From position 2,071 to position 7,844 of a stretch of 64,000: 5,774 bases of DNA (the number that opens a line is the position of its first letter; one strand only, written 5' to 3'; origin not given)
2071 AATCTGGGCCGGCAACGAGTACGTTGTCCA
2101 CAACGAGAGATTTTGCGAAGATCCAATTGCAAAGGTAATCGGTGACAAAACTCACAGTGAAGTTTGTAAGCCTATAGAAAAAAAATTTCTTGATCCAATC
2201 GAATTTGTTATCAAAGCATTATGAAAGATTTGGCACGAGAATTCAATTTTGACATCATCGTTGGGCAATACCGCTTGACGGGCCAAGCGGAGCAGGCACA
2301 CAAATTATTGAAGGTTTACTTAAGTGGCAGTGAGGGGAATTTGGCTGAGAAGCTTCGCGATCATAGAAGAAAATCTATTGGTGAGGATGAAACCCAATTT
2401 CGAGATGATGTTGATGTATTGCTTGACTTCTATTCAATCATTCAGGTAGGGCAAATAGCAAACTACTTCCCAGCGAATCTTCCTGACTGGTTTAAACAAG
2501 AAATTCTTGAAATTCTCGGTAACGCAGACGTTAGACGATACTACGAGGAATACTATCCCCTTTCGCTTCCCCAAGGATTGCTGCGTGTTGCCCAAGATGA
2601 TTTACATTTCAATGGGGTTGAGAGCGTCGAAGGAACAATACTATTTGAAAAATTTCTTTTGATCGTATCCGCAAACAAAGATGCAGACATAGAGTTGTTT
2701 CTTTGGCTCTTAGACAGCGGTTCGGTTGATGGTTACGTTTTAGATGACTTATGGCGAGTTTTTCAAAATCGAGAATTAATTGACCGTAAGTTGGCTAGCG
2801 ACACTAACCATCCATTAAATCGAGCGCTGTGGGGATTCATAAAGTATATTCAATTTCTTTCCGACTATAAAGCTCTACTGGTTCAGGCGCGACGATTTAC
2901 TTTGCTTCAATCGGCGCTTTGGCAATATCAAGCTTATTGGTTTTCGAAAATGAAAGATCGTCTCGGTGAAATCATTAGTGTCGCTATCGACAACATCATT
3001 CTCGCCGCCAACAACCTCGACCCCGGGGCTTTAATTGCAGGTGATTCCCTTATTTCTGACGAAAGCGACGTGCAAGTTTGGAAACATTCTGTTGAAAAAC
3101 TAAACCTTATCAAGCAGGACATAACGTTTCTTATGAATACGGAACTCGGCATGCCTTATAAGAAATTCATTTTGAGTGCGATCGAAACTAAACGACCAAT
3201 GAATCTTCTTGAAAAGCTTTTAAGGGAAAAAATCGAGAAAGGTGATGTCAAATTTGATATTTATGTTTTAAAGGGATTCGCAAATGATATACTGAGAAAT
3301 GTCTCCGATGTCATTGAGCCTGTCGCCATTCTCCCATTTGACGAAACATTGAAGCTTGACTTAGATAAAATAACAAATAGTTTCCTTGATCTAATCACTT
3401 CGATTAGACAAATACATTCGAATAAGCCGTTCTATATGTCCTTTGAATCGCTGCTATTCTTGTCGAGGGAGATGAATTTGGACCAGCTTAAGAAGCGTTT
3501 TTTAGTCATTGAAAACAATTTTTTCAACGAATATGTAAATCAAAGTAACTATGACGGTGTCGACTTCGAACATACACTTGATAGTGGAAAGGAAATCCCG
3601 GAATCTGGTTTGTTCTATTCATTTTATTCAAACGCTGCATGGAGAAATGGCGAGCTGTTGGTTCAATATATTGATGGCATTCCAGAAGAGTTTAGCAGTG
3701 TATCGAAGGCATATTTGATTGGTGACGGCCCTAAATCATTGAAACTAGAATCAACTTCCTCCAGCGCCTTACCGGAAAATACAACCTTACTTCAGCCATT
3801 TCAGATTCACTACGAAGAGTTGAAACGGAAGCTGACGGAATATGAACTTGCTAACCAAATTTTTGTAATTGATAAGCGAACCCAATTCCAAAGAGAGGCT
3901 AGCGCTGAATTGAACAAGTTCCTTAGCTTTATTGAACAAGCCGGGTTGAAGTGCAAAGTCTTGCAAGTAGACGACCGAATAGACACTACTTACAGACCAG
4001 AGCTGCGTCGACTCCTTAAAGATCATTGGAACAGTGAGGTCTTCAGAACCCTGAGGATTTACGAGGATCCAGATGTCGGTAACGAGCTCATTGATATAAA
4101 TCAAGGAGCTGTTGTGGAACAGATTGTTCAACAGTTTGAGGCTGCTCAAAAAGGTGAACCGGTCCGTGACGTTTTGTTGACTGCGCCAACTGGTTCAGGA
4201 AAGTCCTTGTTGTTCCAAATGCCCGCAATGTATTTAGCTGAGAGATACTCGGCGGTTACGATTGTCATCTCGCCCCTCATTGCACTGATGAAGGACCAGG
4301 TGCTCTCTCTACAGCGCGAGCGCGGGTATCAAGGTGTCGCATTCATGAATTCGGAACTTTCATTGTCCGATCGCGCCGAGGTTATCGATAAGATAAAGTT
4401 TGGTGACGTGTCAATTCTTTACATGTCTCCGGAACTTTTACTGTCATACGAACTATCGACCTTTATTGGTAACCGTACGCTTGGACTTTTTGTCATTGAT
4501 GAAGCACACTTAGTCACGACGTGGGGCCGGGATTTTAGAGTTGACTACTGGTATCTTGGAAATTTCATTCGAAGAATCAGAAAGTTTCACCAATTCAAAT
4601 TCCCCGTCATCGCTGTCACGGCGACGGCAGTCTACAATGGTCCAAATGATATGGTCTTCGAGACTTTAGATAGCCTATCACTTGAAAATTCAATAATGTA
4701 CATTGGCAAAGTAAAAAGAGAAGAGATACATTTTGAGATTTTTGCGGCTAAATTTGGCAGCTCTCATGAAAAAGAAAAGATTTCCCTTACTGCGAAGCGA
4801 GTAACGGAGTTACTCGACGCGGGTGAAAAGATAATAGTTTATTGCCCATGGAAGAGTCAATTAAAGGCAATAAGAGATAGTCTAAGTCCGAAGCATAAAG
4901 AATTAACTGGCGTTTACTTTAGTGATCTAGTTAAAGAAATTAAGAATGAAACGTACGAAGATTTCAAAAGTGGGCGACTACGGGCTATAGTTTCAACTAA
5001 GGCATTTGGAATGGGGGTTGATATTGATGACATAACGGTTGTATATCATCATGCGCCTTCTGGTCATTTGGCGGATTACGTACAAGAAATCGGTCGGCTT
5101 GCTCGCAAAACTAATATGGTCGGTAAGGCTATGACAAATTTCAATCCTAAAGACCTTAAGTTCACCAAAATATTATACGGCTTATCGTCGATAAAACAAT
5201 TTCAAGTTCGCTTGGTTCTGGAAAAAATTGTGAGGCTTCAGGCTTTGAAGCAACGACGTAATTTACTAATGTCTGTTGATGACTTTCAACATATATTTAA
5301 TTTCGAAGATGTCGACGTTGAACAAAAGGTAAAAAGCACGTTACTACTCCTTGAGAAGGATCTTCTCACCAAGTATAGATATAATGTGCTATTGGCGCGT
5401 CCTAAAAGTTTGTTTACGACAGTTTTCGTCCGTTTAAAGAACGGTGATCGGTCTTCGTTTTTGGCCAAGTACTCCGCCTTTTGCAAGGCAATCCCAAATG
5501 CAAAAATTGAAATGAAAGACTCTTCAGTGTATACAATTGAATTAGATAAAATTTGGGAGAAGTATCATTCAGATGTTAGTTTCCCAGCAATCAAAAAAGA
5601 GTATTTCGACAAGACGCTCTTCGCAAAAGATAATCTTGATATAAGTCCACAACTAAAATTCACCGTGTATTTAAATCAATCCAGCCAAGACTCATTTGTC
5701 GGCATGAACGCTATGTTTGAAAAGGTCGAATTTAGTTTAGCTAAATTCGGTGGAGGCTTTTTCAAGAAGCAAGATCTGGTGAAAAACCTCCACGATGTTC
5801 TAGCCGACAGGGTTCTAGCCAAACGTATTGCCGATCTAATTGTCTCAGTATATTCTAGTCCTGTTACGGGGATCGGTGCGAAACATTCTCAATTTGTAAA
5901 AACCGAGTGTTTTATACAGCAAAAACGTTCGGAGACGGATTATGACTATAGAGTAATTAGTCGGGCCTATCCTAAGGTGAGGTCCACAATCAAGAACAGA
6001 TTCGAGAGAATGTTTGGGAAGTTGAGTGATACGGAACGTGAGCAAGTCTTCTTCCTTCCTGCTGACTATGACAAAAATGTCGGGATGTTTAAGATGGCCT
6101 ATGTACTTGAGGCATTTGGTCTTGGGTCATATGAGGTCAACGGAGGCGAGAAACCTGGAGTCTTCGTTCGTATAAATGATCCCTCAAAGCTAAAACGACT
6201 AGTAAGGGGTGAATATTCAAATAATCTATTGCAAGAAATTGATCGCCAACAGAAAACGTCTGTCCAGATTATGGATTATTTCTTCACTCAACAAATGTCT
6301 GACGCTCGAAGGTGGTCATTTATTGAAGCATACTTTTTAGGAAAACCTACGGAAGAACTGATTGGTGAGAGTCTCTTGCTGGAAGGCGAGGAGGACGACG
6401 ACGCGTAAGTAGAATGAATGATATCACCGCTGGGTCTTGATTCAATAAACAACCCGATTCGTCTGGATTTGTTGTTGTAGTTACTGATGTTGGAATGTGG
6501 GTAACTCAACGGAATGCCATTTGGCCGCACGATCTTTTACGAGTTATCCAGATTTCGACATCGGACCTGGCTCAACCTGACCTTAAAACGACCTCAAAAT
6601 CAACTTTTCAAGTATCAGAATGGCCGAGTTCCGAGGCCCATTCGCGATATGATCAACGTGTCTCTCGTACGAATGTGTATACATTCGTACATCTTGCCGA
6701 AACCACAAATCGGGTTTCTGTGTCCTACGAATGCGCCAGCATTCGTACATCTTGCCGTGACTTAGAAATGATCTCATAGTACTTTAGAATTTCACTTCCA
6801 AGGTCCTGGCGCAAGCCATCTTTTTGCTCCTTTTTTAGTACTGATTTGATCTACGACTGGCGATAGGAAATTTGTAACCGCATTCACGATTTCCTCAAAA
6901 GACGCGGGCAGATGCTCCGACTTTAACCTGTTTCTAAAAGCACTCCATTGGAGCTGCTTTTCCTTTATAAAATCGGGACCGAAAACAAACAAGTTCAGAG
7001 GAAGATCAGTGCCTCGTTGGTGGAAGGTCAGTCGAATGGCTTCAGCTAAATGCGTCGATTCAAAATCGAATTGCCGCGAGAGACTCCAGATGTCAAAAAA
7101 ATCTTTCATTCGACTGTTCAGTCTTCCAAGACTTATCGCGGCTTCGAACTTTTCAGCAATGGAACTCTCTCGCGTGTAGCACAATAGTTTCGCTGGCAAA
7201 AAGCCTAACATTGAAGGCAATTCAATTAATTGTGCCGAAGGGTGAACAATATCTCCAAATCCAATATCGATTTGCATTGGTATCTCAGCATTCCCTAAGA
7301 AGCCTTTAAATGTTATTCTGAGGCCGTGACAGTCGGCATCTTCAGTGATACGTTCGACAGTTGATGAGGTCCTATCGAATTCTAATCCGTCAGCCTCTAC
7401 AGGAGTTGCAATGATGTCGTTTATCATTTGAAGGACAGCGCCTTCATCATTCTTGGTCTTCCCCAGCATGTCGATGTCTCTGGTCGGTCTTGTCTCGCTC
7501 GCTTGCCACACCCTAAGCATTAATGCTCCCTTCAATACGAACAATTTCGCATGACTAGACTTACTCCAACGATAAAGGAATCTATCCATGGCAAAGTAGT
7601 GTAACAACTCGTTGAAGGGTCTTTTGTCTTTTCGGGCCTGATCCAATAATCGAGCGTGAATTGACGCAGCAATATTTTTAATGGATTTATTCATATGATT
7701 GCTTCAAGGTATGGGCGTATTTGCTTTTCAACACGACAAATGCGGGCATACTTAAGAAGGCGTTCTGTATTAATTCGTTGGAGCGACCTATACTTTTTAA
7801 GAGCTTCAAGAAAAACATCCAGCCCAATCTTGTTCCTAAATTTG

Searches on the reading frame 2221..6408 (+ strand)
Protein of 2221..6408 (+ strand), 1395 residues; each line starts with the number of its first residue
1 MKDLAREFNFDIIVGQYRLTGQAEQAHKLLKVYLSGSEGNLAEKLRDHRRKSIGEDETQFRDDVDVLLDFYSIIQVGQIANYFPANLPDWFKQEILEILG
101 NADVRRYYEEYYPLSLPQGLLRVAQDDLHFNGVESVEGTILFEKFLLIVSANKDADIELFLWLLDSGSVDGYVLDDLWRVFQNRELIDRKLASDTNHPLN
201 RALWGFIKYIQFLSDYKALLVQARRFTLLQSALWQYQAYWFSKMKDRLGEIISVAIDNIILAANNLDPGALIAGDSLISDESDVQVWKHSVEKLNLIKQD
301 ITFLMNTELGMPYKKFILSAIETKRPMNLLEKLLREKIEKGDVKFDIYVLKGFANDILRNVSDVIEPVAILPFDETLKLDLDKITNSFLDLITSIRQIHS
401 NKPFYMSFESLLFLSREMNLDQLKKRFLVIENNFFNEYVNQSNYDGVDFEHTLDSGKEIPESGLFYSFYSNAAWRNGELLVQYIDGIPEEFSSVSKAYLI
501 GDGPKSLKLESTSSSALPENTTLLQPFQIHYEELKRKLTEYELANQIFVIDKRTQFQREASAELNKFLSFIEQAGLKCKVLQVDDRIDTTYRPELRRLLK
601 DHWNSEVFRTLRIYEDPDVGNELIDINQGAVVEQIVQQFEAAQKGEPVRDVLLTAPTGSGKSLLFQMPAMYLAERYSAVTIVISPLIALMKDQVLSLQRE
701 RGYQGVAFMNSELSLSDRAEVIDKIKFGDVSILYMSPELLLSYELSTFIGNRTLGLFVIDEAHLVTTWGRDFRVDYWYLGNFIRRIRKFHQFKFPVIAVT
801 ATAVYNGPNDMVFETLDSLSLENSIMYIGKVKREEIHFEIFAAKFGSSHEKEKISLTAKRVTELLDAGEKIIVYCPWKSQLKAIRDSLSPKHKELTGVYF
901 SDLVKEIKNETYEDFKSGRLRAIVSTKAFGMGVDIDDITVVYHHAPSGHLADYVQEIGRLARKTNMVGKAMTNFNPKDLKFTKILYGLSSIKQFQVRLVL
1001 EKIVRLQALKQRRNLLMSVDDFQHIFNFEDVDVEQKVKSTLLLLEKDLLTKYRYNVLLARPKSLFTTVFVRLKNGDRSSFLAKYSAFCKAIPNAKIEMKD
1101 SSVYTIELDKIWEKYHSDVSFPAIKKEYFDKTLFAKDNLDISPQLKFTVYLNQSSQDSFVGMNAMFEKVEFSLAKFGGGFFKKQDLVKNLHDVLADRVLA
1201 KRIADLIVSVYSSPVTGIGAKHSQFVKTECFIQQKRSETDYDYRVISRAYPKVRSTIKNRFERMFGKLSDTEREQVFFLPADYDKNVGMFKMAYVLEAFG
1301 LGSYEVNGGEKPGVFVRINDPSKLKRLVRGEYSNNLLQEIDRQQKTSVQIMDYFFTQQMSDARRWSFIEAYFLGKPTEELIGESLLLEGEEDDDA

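Call 62: search_protein_families(library=pfam, max_evalue=0.001, proteins=[window:2221-6408:+])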
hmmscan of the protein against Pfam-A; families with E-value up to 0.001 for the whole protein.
window:2221-6408:+ (1395 aa): 3 families
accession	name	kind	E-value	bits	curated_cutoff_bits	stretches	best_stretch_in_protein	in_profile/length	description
PF00270.35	DEAD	-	1.7e-20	73.8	26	1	641-803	7-160/167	DEAD/DEAH box helicase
PF00271.37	Helicase_C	-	7.6e-18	65.2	23.5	1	860-963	5-109/110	Helicase conserved C-terminal domain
PF04851.21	ResIII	-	5.1e-05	23.7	22.5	1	628-802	8-161/164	Type III restriction enzyme, res subunit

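Call 82: search_protein_families(library=padloc, max_evalue=0.01, proteins=[window:2221-6408:+])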
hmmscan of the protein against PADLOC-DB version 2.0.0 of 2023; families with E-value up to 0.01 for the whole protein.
window:2221-6408:+ (1395 aa): 36 families (the best 25 are shown)
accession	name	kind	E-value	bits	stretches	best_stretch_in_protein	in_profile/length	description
PDLC01089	C3a193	-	5e-185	615.7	1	594-1375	221-981/983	poss. alt. Cas3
PDLC02864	DpdF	-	1.4e-65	220.2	1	648-1008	37-372/610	DpdF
PDLC02861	DpdF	-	1.8e-56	189.7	1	648-985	43-354/611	DpdF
PDLC02870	DpdF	-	4.8e-55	185.1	1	649-1015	29-370/534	DpdF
PDLC03928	PsyrT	-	7.1e-53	177.9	1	649-1012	38-383/689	-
PDLC02865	DpdF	-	1.4e-35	120.3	1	644-964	770-1071/1499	DpdF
PDLC02859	DpdF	-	4.5e-34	115.8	1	649-964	116-416/545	DpdF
PDLC02855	DpdF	-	2e-33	113.7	1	651-963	160-469/825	DpdF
PDLC02867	DpdF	-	1.5e-26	90.9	1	643-1006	149-507/855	DpdF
PDLC02872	DpdF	-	6.9e-26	89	2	647-786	174-321/859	DpdF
PDLC02868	DpdF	-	4e-24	82.4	2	654-902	359-602/1078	DpdF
PDLC02862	DpdF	-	1.1e-21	74.5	1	651-970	138-459/811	DpdF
PDLC02857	DpdF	-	1.2e-19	67.9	2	654-806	202-364/911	DpdF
PDLC02707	PbeA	-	4e-14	50.1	1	849-969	504-621/672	PbeA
PDLC02858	DpdF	-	9.3e-13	45.6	1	646-965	165-466/504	DpdF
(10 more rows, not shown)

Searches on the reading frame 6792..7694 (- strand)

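Call 62: search_protein_families(library=pfam, max_evalue=0.001, proteins=[window:6792-7694:-])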
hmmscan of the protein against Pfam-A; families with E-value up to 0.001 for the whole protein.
window:6792-7694:- (300 aa): 1 family
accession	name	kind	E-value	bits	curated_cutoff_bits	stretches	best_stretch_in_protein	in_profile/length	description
PF08843.17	AbiEii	-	4.4e-43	148.4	22.5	1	38-271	1-237/238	Nucleotidyl transferase AbiEii toxin, Type IV TA system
